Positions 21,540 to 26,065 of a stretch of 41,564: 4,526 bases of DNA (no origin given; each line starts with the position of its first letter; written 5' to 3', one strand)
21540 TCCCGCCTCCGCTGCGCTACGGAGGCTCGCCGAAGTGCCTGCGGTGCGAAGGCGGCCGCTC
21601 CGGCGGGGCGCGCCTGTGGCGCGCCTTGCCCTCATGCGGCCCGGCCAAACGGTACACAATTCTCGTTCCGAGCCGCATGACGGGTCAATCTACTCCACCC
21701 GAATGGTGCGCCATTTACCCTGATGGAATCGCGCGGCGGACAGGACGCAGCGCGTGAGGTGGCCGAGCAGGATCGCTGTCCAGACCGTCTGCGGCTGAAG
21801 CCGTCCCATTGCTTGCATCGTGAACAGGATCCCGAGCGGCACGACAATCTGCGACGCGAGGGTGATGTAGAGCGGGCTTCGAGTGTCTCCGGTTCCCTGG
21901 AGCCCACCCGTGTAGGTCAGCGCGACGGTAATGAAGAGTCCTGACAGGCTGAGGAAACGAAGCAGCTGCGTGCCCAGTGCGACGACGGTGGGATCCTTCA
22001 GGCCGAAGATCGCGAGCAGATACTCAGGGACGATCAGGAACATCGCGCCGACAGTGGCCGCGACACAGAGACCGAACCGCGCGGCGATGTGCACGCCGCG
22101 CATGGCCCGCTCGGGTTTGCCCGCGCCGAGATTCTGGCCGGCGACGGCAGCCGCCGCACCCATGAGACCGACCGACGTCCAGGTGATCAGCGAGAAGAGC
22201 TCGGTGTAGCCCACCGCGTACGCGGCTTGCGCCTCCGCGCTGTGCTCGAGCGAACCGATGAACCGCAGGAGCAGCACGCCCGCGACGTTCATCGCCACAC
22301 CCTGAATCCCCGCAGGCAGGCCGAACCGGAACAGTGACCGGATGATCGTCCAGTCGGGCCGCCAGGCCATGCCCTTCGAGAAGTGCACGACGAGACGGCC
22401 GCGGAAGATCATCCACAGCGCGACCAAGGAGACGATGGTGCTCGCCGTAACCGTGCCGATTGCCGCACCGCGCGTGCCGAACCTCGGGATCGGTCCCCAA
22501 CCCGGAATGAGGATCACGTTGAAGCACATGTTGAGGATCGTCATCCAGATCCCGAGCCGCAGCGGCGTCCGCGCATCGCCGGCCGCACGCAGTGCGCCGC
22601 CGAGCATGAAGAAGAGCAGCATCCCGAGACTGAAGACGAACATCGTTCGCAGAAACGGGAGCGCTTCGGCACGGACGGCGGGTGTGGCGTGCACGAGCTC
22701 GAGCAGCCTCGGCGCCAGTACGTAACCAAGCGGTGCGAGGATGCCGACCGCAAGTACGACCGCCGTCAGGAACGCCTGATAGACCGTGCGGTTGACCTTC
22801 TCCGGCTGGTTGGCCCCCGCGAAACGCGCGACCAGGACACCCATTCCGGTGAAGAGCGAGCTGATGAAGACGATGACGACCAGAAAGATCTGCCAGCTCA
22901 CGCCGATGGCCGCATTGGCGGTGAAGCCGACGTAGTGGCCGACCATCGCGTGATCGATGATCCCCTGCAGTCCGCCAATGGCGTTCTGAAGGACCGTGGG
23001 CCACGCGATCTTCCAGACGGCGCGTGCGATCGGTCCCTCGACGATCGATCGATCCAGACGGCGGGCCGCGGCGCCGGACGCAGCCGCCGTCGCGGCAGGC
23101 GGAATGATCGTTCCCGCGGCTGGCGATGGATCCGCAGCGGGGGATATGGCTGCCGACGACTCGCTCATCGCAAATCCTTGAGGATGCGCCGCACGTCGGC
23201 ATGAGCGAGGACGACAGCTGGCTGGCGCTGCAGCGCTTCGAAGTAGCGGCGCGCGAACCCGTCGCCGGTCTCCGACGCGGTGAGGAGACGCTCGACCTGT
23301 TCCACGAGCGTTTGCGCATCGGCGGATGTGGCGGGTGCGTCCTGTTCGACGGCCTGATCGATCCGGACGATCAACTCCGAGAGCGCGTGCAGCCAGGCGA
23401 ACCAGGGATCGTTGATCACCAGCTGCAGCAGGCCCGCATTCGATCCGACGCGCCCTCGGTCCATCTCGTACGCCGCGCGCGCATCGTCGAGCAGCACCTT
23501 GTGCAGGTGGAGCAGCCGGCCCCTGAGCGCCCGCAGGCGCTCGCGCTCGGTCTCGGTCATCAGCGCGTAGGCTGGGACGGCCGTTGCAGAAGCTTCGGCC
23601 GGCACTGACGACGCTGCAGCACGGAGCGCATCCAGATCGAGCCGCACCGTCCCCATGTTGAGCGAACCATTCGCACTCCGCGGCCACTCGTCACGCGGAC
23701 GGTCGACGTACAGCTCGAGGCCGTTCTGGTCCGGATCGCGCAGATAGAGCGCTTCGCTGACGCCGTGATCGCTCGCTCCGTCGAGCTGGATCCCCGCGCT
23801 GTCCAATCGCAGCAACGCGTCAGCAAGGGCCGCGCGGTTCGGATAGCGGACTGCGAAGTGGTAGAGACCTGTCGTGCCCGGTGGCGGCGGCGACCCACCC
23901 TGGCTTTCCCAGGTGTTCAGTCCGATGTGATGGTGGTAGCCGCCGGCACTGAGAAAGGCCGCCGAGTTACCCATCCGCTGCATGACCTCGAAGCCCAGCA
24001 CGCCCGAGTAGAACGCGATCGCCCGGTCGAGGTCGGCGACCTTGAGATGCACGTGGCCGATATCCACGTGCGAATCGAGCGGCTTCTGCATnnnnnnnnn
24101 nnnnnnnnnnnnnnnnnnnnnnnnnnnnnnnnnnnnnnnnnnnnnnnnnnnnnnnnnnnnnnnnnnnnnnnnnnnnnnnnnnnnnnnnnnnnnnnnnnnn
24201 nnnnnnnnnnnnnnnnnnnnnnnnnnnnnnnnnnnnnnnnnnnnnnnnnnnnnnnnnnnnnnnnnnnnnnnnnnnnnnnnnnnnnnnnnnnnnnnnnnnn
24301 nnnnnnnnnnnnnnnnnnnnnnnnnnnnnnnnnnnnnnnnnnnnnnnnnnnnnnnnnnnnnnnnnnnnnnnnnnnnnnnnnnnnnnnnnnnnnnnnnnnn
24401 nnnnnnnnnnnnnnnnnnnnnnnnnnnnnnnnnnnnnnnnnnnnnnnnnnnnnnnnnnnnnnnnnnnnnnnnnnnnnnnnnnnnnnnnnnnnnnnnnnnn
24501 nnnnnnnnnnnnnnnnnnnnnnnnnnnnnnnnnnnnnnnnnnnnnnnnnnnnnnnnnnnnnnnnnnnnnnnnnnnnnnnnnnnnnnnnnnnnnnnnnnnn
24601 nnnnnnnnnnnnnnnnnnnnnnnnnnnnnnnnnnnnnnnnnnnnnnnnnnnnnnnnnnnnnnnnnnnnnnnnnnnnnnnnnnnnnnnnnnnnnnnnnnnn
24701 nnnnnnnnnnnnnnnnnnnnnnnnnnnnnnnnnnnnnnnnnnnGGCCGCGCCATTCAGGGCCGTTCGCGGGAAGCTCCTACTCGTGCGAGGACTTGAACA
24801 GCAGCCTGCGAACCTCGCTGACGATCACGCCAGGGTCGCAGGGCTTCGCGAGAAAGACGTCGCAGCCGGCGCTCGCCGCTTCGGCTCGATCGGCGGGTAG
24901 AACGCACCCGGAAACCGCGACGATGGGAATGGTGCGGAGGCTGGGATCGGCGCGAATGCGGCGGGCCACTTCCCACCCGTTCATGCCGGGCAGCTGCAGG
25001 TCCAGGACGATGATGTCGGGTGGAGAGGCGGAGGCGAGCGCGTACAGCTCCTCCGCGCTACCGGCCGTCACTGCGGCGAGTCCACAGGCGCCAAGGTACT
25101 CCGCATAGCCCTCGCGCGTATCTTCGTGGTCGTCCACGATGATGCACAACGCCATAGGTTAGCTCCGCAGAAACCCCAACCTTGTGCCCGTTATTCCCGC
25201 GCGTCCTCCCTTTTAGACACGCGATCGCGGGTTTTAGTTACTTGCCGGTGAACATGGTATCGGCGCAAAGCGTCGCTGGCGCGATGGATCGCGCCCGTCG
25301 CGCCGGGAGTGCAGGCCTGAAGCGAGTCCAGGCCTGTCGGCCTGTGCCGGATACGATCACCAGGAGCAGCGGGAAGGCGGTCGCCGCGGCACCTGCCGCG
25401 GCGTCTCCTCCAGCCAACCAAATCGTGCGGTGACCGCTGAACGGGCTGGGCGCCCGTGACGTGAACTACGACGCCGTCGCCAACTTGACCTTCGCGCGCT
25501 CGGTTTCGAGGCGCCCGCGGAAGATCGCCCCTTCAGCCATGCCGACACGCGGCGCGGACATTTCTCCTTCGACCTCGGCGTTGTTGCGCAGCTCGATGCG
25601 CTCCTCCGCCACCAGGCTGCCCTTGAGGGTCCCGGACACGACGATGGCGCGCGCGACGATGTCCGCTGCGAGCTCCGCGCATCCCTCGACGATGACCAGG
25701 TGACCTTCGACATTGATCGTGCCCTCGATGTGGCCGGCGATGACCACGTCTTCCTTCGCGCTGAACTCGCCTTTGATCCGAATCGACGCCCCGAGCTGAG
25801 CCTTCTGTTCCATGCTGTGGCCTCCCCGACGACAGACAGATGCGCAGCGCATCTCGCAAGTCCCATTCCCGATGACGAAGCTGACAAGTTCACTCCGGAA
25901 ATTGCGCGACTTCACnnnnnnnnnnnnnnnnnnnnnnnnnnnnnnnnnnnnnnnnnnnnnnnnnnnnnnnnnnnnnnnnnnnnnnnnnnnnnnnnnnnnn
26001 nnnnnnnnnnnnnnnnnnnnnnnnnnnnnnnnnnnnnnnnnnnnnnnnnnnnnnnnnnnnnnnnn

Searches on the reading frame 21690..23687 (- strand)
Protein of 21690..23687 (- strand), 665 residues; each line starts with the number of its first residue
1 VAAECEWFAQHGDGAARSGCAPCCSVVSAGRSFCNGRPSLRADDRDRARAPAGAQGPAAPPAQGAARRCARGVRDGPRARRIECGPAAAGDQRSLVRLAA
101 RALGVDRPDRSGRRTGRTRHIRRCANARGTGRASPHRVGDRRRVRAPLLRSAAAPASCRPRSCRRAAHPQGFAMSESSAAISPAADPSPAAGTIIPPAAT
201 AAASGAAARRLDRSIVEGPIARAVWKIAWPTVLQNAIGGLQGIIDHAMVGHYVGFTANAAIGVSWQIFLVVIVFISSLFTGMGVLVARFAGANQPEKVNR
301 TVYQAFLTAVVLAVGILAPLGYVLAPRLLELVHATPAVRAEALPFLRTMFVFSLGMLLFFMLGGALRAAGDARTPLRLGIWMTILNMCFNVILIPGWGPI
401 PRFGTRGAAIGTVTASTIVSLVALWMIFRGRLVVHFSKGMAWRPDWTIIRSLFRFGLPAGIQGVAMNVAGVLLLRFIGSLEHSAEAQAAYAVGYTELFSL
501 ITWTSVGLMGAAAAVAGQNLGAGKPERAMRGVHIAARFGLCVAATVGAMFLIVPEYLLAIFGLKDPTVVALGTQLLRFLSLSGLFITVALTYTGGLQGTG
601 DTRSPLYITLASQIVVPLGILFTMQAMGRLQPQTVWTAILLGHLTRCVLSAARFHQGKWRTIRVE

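Call 28: search_protein_families(library=pfam, proteins=[window:21690-23687:-], max_evalue=0.001)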
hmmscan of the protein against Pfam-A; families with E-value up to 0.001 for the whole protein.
window:21690-23687:- (665 aa): 1 family
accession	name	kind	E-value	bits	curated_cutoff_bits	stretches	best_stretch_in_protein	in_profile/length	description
PF01554.23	MatE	-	3.9e-44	150.6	24.9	2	230-392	1-161/161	MatE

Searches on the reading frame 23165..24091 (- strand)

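Call 3: search_protein_families(library=pfam, proteins=[window:23165-24091:-], max_evalue=0.01)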
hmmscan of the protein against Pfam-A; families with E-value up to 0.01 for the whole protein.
window:23165-24091:- (308 aa): 4 families
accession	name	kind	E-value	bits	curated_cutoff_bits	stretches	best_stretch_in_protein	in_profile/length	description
PF00903.31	Glyoxalase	-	3.3e-15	57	20.6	1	11-127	2-121/121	Glyoxalase/Bleomycin resistance protein/Dioxygenase superfamily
PF22677.2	Ble-like_N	-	2.1e-06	27.8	24.5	1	13-45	4-37/41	Bleomycin resistance protein-like N-terminal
PF18029.7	Glyoxalase_6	-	7.6e-05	23.8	23.6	1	14-126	2-104/106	Glyoxalase-like domain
PF13669.12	Glyoxalase_4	-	0.0004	21.1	27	1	13-102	2-92/109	Glyoxalase/Bleomycin resistance protein/Dioxygenase superfamily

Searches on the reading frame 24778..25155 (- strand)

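Call 3: search_protein_families(library=pfam, proteins=[window:24778-25155:-], max_evalue=0.01)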
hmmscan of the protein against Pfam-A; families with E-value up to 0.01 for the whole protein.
window:24778-25155:- (125 aa): 1 family
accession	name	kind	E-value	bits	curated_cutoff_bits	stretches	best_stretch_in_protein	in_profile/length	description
PF00072.30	Response_reg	-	4.9e-22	78.6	30.2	1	5-115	2-110/111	Response regulator receiver domain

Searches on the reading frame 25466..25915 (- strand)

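Call 3: search_protein_families(library=pfam, proteins=[window:25466-25915:-], max_evalue=0.01)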
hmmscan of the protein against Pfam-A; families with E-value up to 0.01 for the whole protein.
window:25466-25915:- (149 aa): 1 family
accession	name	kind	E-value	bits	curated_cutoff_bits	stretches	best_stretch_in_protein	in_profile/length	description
PF04519.19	Bactofilin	-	2.4e-21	76.3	27.9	1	41-136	3-97/98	Polymer-forming cytoskeletal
